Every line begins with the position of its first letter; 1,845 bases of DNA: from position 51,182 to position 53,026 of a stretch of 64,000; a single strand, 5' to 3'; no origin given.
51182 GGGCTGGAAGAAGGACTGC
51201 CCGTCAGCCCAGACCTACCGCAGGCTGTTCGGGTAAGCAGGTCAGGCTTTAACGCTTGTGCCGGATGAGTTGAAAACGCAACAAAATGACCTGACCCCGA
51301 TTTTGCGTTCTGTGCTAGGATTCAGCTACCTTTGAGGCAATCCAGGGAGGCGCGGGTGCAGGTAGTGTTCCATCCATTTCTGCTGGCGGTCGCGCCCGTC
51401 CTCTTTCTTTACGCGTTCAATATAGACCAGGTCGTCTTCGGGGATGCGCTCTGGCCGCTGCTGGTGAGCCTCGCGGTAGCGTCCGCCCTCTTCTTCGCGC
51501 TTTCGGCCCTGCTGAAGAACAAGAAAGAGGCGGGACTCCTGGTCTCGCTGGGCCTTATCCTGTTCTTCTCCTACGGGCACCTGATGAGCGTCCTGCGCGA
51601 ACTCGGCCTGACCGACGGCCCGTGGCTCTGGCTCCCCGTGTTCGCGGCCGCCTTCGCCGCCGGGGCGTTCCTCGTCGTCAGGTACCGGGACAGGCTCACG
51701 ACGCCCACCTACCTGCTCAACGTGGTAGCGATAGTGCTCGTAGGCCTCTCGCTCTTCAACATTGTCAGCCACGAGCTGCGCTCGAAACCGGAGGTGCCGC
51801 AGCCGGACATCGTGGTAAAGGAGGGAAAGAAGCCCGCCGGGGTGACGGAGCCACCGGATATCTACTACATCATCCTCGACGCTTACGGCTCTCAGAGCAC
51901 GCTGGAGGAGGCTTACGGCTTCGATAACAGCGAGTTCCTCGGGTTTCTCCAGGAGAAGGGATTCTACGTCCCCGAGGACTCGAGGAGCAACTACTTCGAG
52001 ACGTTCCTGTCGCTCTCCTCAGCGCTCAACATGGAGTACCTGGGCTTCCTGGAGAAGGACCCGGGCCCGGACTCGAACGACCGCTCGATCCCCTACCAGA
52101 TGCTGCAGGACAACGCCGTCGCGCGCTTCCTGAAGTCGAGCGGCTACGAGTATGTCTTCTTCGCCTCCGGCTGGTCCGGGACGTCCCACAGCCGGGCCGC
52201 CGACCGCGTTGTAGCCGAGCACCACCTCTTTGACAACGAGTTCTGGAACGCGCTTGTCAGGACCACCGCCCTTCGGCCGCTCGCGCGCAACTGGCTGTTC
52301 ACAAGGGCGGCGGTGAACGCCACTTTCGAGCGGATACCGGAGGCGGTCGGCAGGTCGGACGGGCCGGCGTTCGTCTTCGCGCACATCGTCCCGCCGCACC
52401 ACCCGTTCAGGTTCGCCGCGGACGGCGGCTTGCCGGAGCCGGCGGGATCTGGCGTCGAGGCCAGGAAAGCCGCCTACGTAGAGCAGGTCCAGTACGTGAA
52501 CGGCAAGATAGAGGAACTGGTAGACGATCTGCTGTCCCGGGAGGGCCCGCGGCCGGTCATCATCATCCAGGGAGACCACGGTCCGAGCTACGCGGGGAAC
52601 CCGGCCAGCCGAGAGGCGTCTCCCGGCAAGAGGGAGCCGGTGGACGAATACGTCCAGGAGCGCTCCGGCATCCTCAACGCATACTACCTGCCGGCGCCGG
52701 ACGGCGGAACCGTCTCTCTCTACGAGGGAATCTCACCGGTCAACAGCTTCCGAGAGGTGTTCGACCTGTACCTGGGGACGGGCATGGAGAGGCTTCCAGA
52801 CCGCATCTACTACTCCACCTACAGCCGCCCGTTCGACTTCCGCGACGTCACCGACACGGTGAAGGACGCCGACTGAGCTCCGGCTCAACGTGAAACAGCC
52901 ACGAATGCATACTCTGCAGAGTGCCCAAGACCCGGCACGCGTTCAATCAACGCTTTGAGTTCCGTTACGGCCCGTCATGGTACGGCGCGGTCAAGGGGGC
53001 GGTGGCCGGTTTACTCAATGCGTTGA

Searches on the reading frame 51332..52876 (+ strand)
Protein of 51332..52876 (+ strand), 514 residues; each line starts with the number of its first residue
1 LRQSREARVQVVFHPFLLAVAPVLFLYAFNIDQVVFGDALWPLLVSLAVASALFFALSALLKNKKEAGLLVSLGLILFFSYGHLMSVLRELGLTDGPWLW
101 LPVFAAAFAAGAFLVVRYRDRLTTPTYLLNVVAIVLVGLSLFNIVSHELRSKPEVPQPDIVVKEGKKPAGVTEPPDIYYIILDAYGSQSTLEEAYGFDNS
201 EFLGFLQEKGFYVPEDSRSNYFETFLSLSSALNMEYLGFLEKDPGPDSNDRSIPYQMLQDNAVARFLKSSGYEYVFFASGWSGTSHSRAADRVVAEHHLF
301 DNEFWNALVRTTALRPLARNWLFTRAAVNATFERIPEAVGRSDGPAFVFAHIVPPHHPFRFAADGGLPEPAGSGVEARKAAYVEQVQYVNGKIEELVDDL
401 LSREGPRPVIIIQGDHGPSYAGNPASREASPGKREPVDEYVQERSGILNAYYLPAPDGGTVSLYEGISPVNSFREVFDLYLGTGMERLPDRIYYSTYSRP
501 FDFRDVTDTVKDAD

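Call 51: search_protein_families(library=pfam, proteins=[window:51332-52876:+], max_evalue=0.00001)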
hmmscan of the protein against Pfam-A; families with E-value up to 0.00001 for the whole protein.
window:51332-52876:+ (514 aa): 1 family
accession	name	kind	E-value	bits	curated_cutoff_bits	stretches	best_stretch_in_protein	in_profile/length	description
PF00884.28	Sulfatase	-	3.6e-09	36.8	25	1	235-424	63-249/301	Sulfatase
